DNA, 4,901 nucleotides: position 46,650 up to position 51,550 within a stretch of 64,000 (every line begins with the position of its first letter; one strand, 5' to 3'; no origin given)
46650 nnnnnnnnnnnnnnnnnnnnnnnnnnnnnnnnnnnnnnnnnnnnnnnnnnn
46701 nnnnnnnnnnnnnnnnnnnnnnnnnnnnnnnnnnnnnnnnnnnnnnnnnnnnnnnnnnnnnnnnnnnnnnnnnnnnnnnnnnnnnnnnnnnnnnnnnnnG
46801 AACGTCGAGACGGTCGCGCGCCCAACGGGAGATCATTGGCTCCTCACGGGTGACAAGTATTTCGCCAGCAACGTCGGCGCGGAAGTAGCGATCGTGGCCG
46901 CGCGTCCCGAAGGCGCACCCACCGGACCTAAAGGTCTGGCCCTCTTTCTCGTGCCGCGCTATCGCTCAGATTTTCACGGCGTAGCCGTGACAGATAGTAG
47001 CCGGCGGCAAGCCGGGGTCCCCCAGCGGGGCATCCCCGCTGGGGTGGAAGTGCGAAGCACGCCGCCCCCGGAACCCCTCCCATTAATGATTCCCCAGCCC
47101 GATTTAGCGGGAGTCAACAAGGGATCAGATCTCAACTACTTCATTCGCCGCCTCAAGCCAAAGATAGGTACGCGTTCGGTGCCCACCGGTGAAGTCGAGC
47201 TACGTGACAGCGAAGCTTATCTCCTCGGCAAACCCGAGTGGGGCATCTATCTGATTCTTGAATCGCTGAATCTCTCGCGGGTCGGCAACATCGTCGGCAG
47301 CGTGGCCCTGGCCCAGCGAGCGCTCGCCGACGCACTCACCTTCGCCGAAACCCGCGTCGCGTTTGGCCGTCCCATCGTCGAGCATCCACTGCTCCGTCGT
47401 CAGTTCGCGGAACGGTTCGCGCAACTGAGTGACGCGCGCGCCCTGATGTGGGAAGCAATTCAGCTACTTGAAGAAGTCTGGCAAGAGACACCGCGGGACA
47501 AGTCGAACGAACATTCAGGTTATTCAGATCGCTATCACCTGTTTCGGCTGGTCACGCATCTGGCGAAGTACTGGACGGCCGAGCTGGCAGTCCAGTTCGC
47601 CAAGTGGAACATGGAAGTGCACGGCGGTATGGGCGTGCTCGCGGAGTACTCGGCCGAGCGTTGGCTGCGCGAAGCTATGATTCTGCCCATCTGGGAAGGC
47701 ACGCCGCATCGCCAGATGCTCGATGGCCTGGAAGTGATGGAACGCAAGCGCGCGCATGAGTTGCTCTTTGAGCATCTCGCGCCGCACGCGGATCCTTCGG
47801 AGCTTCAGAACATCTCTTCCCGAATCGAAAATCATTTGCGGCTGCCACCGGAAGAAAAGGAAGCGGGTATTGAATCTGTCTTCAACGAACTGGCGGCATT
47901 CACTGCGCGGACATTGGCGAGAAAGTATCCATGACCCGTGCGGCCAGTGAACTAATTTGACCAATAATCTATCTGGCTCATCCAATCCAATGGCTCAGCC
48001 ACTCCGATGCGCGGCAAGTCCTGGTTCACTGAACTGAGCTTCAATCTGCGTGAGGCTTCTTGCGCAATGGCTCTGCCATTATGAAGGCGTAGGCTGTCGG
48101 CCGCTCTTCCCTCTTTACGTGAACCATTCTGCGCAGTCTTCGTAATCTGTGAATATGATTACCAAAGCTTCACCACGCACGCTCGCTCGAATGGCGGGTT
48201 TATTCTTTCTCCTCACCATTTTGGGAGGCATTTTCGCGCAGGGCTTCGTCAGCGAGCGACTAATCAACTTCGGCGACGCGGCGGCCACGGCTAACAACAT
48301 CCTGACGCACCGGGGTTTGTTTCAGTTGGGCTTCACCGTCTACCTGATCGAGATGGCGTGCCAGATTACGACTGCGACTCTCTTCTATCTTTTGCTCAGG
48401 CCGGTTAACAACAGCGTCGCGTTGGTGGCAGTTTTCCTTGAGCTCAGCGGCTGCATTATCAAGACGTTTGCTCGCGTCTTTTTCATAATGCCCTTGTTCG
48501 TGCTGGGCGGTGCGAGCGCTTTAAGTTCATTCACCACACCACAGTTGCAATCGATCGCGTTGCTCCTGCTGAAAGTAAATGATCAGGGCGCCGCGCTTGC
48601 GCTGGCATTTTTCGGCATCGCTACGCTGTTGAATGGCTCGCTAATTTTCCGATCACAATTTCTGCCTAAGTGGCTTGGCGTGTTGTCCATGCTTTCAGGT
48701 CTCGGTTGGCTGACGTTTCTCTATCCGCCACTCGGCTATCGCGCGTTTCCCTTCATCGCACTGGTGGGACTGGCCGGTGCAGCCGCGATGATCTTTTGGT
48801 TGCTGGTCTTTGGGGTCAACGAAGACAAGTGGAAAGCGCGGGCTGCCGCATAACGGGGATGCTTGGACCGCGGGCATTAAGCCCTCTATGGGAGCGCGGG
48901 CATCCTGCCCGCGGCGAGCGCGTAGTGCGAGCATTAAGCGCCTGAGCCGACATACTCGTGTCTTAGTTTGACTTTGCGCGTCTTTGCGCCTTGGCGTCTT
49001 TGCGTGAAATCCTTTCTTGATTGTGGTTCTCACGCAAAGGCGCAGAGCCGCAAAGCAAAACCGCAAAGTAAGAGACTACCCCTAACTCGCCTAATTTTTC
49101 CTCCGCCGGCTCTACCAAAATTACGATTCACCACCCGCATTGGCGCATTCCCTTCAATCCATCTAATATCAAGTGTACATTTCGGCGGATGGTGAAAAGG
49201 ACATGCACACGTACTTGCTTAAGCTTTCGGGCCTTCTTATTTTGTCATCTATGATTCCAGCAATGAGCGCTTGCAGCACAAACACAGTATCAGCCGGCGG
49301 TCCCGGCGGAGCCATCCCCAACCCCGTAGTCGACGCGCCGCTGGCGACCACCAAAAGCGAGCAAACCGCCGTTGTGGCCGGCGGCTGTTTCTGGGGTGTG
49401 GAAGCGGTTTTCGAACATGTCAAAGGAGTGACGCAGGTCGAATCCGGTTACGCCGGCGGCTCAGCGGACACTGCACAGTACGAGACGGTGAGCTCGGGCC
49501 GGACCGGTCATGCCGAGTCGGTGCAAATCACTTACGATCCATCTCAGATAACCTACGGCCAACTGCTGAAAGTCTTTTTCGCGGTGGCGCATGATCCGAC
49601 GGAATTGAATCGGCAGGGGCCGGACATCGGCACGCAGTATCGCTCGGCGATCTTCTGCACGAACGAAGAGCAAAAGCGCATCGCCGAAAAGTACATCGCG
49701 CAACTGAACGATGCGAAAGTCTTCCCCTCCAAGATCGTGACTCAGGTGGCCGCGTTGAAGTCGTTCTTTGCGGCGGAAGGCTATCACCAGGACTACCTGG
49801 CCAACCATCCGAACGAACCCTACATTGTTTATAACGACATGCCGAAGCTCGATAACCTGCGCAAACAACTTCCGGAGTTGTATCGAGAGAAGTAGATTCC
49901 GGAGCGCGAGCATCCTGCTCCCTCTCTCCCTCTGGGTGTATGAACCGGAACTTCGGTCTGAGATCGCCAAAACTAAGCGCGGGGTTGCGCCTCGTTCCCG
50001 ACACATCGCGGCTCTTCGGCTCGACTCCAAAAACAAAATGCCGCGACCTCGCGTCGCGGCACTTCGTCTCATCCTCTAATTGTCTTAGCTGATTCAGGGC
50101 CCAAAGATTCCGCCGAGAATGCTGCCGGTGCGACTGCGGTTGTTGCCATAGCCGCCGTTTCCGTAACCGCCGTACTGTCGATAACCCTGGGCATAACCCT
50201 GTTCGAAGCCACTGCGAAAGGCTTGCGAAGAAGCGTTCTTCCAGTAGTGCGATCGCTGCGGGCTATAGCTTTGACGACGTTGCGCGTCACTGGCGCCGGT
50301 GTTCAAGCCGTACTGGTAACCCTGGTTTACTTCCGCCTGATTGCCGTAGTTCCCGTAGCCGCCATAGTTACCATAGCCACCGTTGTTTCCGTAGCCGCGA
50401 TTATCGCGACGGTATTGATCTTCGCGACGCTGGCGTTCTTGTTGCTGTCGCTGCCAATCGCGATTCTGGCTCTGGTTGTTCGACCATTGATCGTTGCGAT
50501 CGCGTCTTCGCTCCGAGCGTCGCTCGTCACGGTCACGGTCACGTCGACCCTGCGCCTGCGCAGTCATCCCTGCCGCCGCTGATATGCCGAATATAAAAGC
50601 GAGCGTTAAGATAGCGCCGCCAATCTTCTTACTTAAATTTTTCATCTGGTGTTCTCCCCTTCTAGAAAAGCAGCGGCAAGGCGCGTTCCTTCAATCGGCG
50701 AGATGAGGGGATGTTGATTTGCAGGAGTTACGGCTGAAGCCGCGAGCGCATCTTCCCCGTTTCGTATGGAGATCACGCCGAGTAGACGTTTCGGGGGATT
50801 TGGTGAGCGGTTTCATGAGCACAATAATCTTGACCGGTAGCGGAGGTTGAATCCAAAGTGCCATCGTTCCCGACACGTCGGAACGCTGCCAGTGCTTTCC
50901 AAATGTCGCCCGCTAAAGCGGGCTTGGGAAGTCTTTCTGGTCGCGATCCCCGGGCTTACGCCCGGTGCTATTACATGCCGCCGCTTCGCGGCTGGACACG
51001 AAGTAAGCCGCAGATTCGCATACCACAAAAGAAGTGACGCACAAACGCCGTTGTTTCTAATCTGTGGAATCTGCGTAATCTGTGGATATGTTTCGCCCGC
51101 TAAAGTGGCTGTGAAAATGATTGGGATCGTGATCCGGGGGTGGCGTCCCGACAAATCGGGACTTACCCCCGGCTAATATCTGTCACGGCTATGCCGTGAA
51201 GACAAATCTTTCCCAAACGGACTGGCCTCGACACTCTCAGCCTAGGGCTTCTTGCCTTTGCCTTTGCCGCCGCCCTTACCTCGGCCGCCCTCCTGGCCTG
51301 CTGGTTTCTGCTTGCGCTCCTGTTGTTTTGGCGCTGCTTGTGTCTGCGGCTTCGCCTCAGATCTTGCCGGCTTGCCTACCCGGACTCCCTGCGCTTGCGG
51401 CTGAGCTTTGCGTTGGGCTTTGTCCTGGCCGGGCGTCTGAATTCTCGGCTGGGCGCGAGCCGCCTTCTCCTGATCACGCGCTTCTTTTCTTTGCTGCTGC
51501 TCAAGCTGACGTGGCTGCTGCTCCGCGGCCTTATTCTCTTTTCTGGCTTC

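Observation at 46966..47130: In-frame insertion of a 153-nt repeat element (with 6-bp direct repeat TCAGAT) inside an acyl-CoA dehydrogenase gene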

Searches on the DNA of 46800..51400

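Call 18: search_rna_families(source=window, start=46800, end=51400, threshold=evalue, max_evalue=1)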
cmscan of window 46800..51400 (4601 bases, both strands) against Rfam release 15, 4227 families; matches with E-value up to 1: 4.
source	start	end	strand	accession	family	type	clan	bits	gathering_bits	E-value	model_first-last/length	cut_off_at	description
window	50948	50993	+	RF01687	Acido-Lenti-1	Gene; sRNA;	-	47.2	37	1.1e-08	1-46/46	no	Acido-Lenti-1 RNA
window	48968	49071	+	RF03654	MIR4239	Gene; miRNA;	-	25.7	100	0.044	1-120/120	no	MIR4239 microRNA precursor family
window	46975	47015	-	RF01687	Acido-Lenti-1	Gene; sRNA;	-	22.5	37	0.058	1-46/46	no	Acido-Lenti-1 RNA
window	51148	51198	+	RF01687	Acido-Lenti-1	Gene; sRNA;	-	19.6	37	0.35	1-46/46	no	Acido-Lenti-1 RNA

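Call 19: search_rna_families(source=window, start=46900, end=51300, threshold=evalue, max_evalue=1, show_alignments=4)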
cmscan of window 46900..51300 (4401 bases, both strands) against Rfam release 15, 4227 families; matches with E-value up to 1: 4.
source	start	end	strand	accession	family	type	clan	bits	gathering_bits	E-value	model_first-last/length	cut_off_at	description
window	50948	50993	+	RF01687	Acido-Lenti-1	Gene; sRNA;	-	47.2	37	1e-08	1-46/46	no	Acido-Lenti-1 RNA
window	48968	49071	+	RF03654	MIR4239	Gene; miRNA;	-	25.7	100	0.042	1-120/120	no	MIR4239 microRNA precursor family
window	46975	47015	-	RF01687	Acido-Lenti-1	Gene; sRNA;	-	22.5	37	0.055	1-46/46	no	Acido-Lenti-1 RNA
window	51148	51198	+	RF01687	Acido-Lenti-1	Gene; sRNA;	-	19.6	37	0.34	1-46/46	no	Acido-Lenti-1 RNA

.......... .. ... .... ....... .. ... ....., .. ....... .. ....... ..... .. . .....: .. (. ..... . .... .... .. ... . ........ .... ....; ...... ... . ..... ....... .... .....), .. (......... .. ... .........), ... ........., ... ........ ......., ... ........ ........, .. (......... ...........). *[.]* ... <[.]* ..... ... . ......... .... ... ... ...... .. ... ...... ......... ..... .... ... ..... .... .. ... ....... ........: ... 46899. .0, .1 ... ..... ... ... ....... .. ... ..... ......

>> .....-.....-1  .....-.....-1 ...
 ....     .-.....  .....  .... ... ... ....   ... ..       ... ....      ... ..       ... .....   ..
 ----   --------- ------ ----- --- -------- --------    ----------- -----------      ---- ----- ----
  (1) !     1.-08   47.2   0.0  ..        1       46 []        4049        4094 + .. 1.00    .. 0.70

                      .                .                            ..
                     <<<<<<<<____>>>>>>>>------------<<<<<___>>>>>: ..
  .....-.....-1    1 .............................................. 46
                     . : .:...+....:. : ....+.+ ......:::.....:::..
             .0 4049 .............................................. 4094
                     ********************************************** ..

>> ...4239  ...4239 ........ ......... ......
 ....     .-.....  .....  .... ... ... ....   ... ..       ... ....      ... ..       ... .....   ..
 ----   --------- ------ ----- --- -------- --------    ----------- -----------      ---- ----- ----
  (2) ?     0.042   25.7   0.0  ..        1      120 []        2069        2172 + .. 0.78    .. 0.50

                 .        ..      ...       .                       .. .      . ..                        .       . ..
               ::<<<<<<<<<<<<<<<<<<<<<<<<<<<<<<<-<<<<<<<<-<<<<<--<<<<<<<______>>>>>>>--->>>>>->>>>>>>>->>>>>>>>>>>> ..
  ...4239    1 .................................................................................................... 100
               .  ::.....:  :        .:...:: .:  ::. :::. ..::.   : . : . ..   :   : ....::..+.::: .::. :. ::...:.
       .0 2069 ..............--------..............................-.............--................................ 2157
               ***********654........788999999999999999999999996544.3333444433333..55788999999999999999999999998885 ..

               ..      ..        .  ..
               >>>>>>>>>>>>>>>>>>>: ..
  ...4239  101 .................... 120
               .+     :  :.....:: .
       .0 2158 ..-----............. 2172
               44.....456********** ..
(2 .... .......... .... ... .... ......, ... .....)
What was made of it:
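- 46972..47118 (+): Full-length copy of the three-hairpin dispersed repeat (extended Acido-Lenti-1 family), in frame, encoding residues 222-270. Rfam RF01687 gives a sub-threshold hit at 46975-47015 on the minus strand: 22.5 bits, E 0.055 (call 19).
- On Acido-Lenti-1 RNA (RF01687): The gene copy at 46975-47015(-) scores 22.5 bits, E 0.055 (call 19). The cmscan alignment shows the linker and both stems in the gene copy (call 19).
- Tried and rejected: The region is just another long hairpin (calls 18, 19).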

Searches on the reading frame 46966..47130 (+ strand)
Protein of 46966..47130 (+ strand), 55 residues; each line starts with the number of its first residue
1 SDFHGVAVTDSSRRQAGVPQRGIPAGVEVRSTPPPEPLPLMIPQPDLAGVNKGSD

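Call 74: search_protein_representatives(protein=window:46966-47130:+)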
Query: 55 residues. Proteins with E-value up to 0.001 (for the whole library): 1; up to 1e-10: 0; up to 1e-30: 0. The best 1 are listed.
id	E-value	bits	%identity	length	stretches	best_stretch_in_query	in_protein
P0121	1.5e-04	37.7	33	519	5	16-47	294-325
